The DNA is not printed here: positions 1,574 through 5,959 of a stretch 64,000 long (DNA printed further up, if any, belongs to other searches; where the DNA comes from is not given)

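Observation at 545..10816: Integrase-less ~10-kb defence islet between thiC and carB: orphan 353-aa gene + Type IIG-like nuclease-methyltransferase + Mrr-nuclease/NACHT STAND ATPase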

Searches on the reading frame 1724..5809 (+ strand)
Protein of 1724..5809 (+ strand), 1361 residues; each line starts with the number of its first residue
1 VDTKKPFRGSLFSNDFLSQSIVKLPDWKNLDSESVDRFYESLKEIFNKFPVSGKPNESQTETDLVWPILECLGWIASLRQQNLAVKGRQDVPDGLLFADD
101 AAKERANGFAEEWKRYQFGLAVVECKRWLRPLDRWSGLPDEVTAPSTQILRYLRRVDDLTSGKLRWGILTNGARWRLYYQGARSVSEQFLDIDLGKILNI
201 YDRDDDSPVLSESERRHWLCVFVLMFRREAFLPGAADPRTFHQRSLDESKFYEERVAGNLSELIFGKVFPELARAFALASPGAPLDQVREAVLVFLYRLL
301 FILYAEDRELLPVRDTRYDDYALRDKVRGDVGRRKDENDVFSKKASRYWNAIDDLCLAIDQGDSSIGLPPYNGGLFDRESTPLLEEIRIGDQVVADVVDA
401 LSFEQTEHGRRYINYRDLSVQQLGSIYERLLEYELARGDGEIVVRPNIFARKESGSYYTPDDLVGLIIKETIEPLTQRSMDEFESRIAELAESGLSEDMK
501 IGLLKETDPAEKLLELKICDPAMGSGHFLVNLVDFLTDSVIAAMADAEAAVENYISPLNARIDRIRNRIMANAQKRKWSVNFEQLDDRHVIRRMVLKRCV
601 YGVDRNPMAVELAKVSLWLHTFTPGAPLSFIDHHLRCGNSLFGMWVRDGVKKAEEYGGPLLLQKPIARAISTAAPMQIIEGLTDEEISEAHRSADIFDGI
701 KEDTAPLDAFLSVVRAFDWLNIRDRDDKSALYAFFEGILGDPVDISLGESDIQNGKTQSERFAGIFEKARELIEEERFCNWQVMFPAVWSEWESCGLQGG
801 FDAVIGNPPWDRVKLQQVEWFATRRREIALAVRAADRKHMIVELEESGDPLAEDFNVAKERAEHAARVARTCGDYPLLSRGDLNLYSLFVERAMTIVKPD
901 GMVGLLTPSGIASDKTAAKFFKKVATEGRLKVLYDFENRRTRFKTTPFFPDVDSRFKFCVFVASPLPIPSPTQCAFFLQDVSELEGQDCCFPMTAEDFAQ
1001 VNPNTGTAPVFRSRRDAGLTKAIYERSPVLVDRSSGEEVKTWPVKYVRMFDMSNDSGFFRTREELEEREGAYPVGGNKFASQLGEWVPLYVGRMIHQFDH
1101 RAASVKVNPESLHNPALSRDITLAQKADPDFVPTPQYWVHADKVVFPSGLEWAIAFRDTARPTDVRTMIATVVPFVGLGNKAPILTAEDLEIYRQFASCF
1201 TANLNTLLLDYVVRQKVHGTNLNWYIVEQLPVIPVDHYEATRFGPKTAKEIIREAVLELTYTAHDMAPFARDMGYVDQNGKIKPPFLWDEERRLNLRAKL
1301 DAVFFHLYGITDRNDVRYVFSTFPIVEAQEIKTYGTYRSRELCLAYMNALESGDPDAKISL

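Call 5: search_protein_families(library=pfam, proteins=[window:1724-5809:+], max_evalue=0.1)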
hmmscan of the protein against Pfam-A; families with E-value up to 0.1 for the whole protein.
window:1724-5809:+ (1361 aa): 5 families
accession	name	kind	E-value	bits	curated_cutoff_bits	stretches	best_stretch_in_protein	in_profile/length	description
PF07669.17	Eco57I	-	6.1e-23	82.2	25.3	2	599-815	2-89/171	Eco57I restriction-modification methylase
PF02384.22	N6_Mtase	-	0.00016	21.5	20.4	0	517-539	49-71/311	N-6 DNA Methylase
PF20465.4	MmeI_hel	-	0.003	18.7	27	1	291-376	2-75/75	MmeI, helicase spacer domain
PF20473.4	MmeI_Mtase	-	0.003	17.2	27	1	511-622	16-87/259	MmeI, DNA-methyltransferase domain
PF20464.3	MmeI_N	-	0.018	15.8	27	1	147-195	91-135/181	MmeI, N-terminal domain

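Call 6: search_protein_families(library=padloc, proteins=[window:1724-5809:+], max_evalue=0.1)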
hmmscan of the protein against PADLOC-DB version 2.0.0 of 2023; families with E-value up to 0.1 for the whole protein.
window:1724-5809:+ (1361 aa): 50 families (the best 25 are shown)
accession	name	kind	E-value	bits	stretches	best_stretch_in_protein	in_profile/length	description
PDLC02643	DrmMI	-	1.3e-80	269.7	2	450-811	551-879/1347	DrmMI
PDLC03613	REase_MTase_IIG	-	1.9e-69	232.5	1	39-1329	42-1239/1250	Type IIG restriction enzyme-methyltransferase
PDLC02638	DrmMI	-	1.1e-59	200.6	2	450-811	550-882/935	DrmMI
PDLC03620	REase_MTase_IIG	-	1.6e-49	166.5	3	439-645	543-727/1378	Type IIG restriction enzyme-methyltransferase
PDLC02645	DrmMI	-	1.7e-44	150.2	2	450-646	545-715/772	DrmMI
PDLC03622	REase_MTase_IIG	-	3e-43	145.5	3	450-646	458-646/1524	Type IIG restriction enzyme-methyltransferase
PDLC03618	REase_MTase_IIG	-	1.8e-41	139.5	2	450-649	545-718/1429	Type IIG restriction enzyme-methyltransferase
PDLC03614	REase_MTase_IIG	-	6.7e-37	124.7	3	439-648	513-685/1584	Type IIG restriction enzyme-methyltransferase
PDLC02644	DrmMI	-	7.4e-36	121.4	1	433-645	45-230/988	DrmMI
PDLC02639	DrmMI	-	5.9e-26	89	3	591-644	334-387/803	DrmMI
PDLC03629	REase_MTase_IIG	-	3.4e-24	82.7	1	416-650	341-542/1182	Type IIG restriction enzyme-methyltransferase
PDLC03609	REase_MTase_IIG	-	5.4e-23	78.7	2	295-537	231-458/1066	Type IIG restriction enzyme-methyltransferase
PDLC03604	REase_MTase_IIG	-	1.9e-22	77.2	3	509-621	383-472/1011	Type IIG restriction enzyme-methyltransferase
PDLC03611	REase_MTase_IIG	-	1.7e-20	70.1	3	508-644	545-654/1532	Type IIG restriction enzyme-methyltransferase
PDLC02646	DrmMI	-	4.4e-18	62.8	1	583-644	37-98/792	DrmMI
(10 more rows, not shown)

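Call 7: search_protein_families(library=ncbifam, proteins=[window:1724-5809:+], max_evalue=0.1)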
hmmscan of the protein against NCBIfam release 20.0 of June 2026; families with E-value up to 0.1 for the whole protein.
window:1724-5809:+ (1361 aa): 6 families
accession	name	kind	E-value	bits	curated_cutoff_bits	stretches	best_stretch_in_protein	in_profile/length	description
TIGR02987.1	met_A_Alw26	exception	2.5e-12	46.3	353.5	1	775-932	112-221/523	Alw26I/Eco31I/Esp3I family type II restriction adenine-specific DNA-methyltransferase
NF033452.1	BREX_1_MTaseX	exception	4.3e-09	34.8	500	1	509-620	308-378/1210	BREX-1 system adenine-specific DNA-methyltransferase PglX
NF033455.1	BREX_6_MTaseX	exception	2.1e-07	28.9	900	1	511-620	325-399/1319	BREX-6 system adenine-specific DNA-methyltransferase PglX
NF047738.1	antiphage_MADS2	equivalog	2.2e-05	23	720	1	887-914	495-522/654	methylation-associated defense system DNA methyltransferase MAD2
NF033451.1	BREX_2_MTaseX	equivalog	0.00021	19.1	400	0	373-537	129-246/1185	BREX-2 system adenine-specific DNA-methyltransferase PglX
NF033454.1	BREX_5_MTaseX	exception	0.051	11.1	900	0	511-537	298-324/1404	BREX-5 system adenine-specific DNA-methyltransferase PglX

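Call 34: search_solved_structures(query=window:1724-5809:+, max_evalue=0.01)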
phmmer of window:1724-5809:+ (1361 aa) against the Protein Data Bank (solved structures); distinct sequences matched with E-value up to 0.01: 0.

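Call 60: search_dna_similar(query=window:1724-5809:+, collection=plasmids, mode=protein, max_rows=15)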
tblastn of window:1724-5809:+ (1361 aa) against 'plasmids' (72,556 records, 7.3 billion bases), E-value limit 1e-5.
Records with a match: 374; places in all: 400; records where one place covers at least 80% of the query: 113.
Best place of each record, by identity: 60-80% 6; <60% 368.
By first word of the organism name: Borreliella 82; Deinococcus 17; Borrelia 14; Sinorhizobium 13; Pseudosulfitobacter 12; Nostoc 11; Thermus 11; Haloarcula 11; Halorussus 10; Escherichia 10; and 102 more.
By predicted mobility (MOB-suite, as given by PLSDB): non-mobilizable 275; conjugative 53; mobilizable 46.
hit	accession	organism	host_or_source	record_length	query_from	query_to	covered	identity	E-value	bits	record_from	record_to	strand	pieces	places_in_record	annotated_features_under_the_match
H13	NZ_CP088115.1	Sinorhizobium meliloti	cell culture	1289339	7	1361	100%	65.0%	0e+0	1790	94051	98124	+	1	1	none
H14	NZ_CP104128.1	Sinorhizobium sp. M103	Phaseolus vulgaris,cell ...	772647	6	1361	100%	64.4%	0e+0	1740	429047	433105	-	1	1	hypothetical protein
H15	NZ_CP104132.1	Sinorhizobium sp. K101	Phaseolus vulgaris,cell ...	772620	6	1361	100%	63.8%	0e+0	1746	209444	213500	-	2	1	hypothetical protein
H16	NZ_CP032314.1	Pannonibacter phragmitetus BB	cell culture,soil under ...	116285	7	1359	99%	62.1%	0e+0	1680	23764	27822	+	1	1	Eco57I restriction-modification methylase domain-containing protein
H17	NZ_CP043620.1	Pukyongiella litopenaei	Penaeus vannamei (shrimp),cultured ...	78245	8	1361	99%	58.0%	0e+0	1573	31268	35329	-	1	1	restriction endonuclease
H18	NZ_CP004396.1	Celeribacter indicus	-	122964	8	1361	99%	57.9%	0e+0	1573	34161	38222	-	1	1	restriction endonuclease | ATP-binding protein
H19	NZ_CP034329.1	Tabrizicola piscis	Tanakia koreensis,mono bacterial isolate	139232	8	1361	99%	57.5%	0e+0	1521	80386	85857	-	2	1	restriction endonuclease | IS5 family transposase | SIR2 family protein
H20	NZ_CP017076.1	Novosphingobium resinovorum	single cell,soil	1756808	9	1361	99%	53.2%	0e+0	1403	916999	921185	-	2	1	none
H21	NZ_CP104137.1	Sinorhizobium sp. C101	Phaseolus vulgaris,cell ...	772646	434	1361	68%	63.7%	0e+0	1169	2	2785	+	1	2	hypothetical protein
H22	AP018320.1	Nostoc sp. HK-01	-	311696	149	1344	88%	32.2%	9e-151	514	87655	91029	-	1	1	putative type II DNA modification enzyme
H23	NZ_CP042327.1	Euhalothece natronophila Z-M001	cell culture,soda lake Magadi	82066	58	1350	95%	29.8%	1e-136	473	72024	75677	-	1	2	N-6 DNA methylase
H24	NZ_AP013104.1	Bradyrhizobium elkanii USDA 61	-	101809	2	815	60%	47.1%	0e+0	717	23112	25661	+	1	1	Eco57I restriction-modification methylase domain-containing protein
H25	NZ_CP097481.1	Chroococcidiopsis sp. CCNUC1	cell culture,soil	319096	152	1344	88%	31.8%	2e-152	520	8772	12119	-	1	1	N-6 DNA methylase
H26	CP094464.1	Deinococcus radiodurans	prokaryote,soil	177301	166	1352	86%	32.1%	6e-104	501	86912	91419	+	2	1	class I SAM-dependent DNA methyltransferase | N-6 DNA methylase | IS630-like element ISDra3 family transposase | hypothetical protein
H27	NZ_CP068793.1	Deinococcus radiodurans R1 = ATCC 13939 = DSM 20539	cell culture,Orsay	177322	166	1352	86%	32.1%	6e-104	501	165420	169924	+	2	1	class I SAM-dependent DNA methyltransferase (x2) | hypothetical protein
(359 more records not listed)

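Call 61: get_annotated_region(hit=H18, flank=7000)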
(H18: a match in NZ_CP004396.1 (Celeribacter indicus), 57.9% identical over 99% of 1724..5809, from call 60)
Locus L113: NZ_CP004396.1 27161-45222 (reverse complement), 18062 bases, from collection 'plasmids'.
description: Celeribacter indicus strain P73 plasmid pP73C, complete sequence
organism: Celeribacter indicus (NCBI taxid 1208324)
taxonomy: Bacteria; Pseudomonadota; Alphaproteobacteria; Rhodobacterales; Roseobacteraceae; Celeribacter; Celeribacter indicus
host: -; source: -; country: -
typing (MOB-suite, as given by PLSDB): conjugative; replicon rep_cluster_231; relaxase MOBP,MOBP; mating-pair formation MPF_T
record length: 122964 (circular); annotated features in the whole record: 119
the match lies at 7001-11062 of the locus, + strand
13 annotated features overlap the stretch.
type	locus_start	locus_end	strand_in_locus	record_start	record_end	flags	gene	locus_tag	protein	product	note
CDS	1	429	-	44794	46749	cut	-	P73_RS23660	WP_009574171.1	type IV secretory system conjugative DNA transfer family protein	-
CDS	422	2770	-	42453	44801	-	-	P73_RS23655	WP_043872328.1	relaxase/mobilization nuclease domain-containing protein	-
CDS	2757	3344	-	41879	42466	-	mobC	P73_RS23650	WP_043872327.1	plasmid mobilization relaxosome protein MobC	-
CDS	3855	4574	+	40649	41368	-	-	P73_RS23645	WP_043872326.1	ParA family protein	-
CDS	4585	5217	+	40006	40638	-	-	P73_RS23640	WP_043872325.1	hypothetical protein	-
CDS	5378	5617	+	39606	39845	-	-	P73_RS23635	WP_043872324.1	hypothetical protein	-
CDS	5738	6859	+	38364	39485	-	-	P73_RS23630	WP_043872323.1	Fic family protein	-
CDS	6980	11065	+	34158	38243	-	-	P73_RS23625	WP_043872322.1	restriction endonuclease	-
CDS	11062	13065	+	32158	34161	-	-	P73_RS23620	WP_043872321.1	ATP-binding protein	-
CDS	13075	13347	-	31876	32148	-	-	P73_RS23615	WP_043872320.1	WGR domain-containing protein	-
CDS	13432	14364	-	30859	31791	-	-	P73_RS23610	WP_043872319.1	DUF2493 domain-containing protein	-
CDS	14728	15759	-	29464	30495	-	-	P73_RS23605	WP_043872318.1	toprim domain-containing protein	-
CDS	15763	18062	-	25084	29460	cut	-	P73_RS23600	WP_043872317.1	strawberry notch family protein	-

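Call 62: get_annotated_region(hit=H16, flank=7000)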
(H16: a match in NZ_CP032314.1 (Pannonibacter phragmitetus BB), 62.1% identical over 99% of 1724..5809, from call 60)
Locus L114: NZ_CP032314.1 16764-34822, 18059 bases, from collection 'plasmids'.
description: Pannonibacter phragmitetus BB plasmid p.BB_2, complete sequence
organism: Pannonibacter phragmitetus BB (NCBI taxid 1402210)
taxonomy: Bacteria; Pseudomonadota; Alphaproteobacteria; Hyphomicrobiales; Stappiaceae; Pannonibacter; Pannonibacter phragmitetus; Pannonibacter phragmitetus BB
host: -; source: cell culture,soil under chromium-containing slag heap; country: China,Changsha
typing (MOB-suite, as given by PLSDB): non-mobilizable; mating-pair formation MPF_T
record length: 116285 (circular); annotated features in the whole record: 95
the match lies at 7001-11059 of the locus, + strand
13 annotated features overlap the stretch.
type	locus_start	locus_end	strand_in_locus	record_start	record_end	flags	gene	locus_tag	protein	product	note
CDS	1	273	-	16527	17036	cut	-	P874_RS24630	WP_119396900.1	hypothetical protein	-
CDS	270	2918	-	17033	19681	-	-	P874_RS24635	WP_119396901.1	AAA family ATPase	-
CDS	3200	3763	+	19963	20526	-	-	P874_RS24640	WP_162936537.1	hypothetical protein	-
CDS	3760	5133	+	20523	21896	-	-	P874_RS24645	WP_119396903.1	7-cyano-7-deazaguanine synthase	-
CDS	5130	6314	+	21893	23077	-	-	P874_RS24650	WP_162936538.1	helix-turn-helix domain-containing protein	-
CDS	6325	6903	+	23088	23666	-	-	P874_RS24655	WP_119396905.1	hypothetical protein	-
CDS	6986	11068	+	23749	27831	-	-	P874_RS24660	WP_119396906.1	Eco57I restriction-modification methylase domain-containing protein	-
CDS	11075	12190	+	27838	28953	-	-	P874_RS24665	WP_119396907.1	phospholipase D family protein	-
CDS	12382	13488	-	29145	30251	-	-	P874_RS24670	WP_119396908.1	RHE_PE00001 family protein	-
CDS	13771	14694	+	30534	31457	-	-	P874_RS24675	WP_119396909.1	recombinase family protein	GO:0006310 - DNA recombination [Evidence IEA]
CDS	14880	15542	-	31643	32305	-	-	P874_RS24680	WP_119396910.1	hypothetical protein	-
CDS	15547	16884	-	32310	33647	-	repC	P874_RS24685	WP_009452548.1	plasmid replication protein RepC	-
CDS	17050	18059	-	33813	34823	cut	repB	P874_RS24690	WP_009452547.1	plasmid partitioning protein RepB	-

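Call 63: get_annotated_region(hit=H17, flank=7000)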
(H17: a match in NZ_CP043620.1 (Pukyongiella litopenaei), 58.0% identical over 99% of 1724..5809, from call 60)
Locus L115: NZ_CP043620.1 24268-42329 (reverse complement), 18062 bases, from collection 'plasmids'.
description: Pukyongiella litopenaei strain SH-1 plasmid p2, complete sequence
organism: Pukyongiella litopenaei (NCBI taxid 2605946)
taxonomy: Bacteria; Pseudomonadota; Alphaproteobacteria; Rhodobacterales; Paracoccaceae; Pukyongiella; Pukyongiella litopenaei
host: -; source: Penaeus vannamei (shrimp),cultured bacterium,intestine content; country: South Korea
typing (MOB-suite, as given by PLSDB): conjugative; replicon rep_cluster_579; relaxase MOBP; mating-pair formation MPF_T
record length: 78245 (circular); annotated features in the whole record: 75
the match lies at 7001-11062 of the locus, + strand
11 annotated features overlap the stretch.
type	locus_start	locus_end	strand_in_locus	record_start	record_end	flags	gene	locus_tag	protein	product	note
CDS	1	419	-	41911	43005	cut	qatC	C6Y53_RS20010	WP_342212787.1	Qat anti-phage system QueC-like protein QatC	GO:0051607 - defense response to virus [Evidence IEA]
CDS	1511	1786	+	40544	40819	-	-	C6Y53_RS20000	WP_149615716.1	hypothetical protein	-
CDS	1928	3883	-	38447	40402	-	-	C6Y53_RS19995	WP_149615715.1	type IV secretory system conjugative DNA transfer family protein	-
CDS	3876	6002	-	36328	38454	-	-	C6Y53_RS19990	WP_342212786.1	relaxase/mobilization nuclease domain-containing protein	-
CDS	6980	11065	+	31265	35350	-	-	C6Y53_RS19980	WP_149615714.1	restriction endonuclease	-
CDS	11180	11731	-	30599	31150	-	-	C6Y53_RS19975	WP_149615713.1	RES family NAD+ phosphorylase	-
CDS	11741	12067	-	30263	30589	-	-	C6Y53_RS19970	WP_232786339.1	antitoxin Xre/MbcA/ParS toxin-binding domain-containing protein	-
CDS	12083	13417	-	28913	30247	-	-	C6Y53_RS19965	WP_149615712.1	hypothetical protein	-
CDS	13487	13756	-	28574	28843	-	-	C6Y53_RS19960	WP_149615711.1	WGR domain-containing protein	-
CDS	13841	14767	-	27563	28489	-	-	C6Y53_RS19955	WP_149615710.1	DUF2493 domain-containing protein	-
CDS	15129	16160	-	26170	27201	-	-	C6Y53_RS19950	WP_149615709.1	toprim domain-containing protein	-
